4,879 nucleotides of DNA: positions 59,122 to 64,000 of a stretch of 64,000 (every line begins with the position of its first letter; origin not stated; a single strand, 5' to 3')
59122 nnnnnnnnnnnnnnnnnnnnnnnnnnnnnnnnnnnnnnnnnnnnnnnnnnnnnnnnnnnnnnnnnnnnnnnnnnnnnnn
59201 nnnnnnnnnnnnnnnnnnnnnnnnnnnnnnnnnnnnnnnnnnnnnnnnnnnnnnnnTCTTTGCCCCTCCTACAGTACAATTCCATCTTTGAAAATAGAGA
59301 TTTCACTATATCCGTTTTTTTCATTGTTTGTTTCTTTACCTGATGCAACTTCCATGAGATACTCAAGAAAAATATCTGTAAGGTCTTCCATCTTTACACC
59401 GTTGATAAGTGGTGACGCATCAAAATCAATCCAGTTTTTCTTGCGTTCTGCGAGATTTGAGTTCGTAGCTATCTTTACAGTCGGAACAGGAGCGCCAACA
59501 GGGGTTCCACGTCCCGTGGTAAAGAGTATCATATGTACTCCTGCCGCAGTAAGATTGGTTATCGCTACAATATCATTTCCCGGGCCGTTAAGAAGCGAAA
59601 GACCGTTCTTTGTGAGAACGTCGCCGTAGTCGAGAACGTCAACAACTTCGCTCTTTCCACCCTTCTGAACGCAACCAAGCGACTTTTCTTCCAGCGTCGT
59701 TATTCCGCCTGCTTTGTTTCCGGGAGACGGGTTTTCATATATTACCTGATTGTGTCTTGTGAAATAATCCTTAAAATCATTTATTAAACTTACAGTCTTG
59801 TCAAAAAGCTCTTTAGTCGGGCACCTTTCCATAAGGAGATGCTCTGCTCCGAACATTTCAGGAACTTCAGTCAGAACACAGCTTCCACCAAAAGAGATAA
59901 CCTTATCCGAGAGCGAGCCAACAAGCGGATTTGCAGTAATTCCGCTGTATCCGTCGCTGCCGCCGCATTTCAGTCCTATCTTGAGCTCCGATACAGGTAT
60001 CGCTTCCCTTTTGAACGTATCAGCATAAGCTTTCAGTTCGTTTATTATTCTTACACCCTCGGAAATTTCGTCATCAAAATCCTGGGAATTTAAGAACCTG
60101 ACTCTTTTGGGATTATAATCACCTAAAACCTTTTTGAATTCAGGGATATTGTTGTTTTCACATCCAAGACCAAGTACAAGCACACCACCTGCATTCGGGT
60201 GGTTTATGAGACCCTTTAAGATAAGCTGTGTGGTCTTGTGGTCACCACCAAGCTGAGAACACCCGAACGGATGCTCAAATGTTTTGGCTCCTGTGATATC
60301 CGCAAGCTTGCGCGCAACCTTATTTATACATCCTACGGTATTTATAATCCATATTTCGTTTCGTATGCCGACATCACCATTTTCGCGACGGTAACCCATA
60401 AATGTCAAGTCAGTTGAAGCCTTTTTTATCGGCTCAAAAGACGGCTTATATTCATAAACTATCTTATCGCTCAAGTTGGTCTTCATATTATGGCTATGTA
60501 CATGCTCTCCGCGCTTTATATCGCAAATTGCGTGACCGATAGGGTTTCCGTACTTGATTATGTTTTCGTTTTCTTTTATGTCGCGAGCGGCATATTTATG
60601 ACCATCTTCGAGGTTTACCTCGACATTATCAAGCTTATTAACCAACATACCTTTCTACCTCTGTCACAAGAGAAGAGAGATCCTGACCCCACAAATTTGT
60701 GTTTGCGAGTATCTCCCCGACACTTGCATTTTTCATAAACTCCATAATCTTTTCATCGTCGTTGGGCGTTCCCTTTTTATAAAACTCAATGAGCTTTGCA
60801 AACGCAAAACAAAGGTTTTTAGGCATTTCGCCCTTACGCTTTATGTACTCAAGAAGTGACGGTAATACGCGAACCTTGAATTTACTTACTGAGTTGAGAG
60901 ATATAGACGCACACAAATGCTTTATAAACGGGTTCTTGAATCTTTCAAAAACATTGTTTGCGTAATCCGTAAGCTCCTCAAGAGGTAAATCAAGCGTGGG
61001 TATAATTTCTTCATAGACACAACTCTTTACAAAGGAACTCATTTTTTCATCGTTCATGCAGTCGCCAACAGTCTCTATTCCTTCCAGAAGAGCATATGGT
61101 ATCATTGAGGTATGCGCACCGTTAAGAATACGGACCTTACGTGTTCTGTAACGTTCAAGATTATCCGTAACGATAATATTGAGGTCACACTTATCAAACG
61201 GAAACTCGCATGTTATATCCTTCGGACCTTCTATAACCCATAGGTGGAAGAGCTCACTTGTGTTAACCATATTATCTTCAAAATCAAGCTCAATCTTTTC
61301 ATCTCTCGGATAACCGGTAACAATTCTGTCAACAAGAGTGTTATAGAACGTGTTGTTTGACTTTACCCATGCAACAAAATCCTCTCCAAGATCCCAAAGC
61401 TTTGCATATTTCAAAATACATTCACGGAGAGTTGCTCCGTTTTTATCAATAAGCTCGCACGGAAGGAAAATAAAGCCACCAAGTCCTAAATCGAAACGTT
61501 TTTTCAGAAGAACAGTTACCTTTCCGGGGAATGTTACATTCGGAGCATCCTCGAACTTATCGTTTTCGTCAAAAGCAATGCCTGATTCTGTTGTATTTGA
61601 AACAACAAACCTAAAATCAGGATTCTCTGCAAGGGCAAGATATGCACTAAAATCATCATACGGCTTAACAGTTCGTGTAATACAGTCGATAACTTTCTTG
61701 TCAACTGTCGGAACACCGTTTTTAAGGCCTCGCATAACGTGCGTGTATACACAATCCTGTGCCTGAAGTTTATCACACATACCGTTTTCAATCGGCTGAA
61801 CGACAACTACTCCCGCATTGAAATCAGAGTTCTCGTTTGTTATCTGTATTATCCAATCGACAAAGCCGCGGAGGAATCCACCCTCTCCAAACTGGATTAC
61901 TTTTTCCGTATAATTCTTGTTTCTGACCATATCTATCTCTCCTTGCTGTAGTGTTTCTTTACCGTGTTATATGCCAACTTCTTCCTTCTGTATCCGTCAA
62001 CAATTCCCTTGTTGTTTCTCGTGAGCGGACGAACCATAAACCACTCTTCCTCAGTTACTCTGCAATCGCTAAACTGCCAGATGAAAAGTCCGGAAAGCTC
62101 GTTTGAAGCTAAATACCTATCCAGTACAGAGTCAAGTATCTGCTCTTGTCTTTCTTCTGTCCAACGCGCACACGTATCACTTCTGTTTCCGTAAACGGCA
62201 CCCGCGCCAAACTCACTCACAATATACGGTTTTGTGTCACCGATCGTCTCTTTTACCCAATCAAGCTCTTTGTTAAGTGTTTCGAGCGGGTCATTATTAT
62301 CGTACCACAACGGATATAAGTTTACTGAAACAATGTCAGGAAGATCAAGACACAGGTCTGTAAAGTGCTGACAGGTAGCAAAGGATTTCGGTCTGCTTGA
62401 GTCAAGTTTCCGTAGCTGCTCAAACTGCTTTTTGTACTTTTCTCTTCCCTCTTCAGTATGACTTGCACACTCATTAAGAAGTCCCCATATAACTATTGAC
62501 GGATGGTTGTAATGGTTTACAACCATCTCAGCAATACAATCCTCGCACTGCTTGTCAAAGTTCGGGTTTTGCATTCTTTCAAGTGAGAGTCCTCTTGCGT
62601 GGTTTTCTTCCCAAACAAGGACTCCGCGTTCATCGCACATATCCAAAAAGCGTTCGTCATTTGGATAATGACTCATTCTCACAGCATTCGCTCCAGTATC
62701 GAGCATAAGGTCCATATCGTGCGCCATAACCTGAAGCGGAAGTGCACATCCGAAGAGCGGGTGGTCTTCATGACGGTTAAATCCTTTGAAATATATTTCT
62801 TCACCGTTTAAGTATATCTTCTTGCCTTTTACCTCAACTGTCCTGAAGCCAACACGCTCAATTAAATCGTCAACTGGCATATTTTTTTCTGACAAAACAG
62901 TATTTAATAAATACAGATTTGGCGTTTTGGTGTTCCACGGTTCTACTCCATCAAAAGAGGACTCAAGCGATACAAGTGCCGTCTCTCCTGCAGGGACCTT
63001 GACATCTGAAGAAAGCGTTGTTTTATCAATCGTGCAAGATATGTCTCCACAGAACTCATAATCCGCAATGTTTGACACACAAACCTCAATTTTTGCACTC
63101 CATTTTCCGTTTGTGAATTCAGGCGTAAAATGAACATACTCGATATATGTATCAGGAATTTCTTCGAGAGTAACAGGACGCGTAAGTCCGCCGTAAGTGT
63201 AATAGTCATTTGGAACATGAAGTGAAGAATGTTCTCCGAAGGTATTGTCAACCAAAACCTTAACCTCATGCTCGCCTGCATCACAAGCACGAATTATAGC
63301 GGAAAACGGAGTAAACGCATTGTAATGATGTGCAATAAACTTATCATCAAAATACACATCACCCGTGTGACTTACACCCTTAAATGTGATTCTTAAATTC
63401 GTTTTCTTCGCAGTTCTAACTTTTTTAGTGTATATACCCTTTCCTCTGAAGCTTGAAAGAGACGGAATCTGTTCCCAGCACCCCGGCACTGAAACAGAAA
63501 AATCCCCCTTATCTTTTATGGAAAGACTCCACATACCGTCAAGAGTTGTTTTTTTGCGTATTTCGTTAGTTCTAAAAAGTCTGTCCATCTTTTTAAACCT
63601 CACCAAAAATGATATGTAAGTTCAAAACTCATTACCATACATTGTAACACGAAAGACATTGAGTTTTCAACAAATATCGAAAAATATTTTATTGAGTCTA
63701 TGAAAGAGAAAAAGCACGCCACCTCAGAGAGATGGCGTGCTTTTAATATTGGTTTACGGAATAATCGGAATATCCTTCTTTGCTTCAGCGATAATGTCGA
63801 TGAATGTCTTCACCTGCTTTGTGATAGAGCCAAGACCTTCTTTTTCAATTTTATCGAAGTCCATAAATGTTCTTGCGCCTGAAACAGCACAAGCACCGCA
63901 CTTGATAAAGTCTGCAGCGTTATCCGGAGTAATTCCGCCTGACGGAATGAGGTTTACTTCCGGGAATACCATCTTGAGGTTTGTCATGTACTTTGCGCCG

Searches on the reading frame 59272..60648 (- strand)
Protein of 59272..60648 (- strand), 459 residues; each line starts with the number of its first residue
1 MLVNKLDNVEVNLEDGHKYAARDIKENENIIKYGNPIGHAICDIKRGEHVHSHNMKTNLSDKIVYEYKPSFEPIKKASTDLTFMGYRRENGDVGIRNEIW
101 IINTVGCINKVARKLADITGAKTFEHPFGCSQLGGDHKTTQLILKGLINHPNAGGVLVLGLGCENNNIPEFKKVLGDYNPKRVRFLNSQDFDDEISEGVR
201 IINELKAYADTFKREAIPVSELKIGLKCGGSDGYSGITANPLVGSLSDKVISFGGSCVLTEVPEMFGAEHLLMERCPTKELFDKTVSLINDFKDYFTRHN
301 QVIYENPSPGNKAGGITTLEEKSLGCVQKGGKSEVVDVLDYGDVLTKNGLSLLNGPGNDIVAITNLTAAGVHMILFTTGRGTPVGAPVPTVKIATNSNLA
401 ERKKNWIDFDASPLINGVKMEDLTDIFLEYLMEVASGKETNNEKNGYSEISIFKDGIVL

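Call 30: search_protein_families(library=pfam, proteins=[window:59272-60648:-], max_evalue=0.01)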
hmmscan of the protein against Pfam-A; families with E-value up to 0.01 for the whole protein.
window:59272-60648:- (459 aa): 3 families
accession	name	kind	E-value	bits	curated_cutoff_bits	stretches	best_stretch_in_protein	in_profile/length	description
PF20629.2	GD_AH_C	-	5.7e-102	340.6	26.8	1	219-457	1-241/242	D-galactarate/Altronate dehydratase, C-terminal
PF04295.18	GD_AH_second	-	1.4e-42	145.4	27.3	1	85-209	1-135/136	D-galactarate dehydratase/Altronate hydrolase, second domain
PF08666.17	SAF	-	0.00028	21.8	21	1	17-54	30-61/63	SAF domain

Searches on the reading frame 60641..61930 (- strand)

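Call 30: search_protein_families(library=pfam, proteins=[window:60641-61930:-], max_evalue=0.01)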
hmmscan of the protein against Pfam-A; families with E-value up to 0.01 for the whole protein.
window:60641-61930:- (430 aa): 2 families
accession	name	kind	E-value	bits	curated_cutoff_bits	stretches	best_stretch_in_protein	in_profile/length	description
PF08125.19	Mannitol_dh_C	-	7.6e-34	117.3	30.7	1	257-420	1-174/190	Mannitol dehydrogenase C-terminal domain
PF01232.29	Mannitol_dh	-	1.6e-31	110.3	27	1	10-237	2-189/199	Mannitol dehydrogenase Rossmann domain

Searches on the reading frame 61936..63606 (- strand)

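Call 30: search_protein_families(library=pfam, proteins=[window:61936-63606:-], max_evalue=0.01)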
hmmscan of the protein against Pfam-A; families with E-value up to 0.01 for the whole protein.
window:61936-63606:- (557 aa): 4 families
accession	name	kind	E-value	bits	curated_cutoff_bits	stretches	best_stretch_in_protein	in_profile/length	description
PF02836.23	Glyco_hydro_2_C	-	5.7e-49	167.3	21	1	257-554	1-298/302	Glycosyl hydrolases family 2, TIM barrel domain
PF02837.24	Glyco_hydro_2_N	-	6.1e-08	33.2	28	1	46-151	56-169/169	Glycosyl hydrolases family 2, sugar binding domain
PF00703.27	Glyco_hydro_2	-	8e-07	30.2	23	1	153-255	1-109/109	Glycosyl hydrolases family 2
PF22666.2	Glyco_hydro_2_N2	-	0.0059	17.1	27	0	62-128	55-126/167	Glycosyl hydrolase 2 galactose-binding domain-like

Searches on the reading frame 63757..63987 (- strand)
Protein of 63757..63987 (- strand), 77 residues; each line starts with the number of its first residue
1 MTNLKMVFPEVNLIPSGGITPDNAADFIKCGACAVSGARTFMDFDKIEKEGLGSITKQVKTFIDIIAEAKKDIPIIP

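Call 50: search_protein_families(library=pfam, proteins=[window:63757-63987:-], max_evalue=0.00001)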
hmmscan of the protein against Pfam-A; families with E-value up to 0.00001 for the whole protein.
window:63757-63987:- (77 aa): 1 family
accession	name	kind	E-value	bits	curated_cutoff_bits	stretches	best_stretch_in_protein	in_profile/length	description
PF01081.25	Aldolase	-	1.1e-07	31.9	27.8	1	1-57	139-195/196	KDPG and KHG aldolase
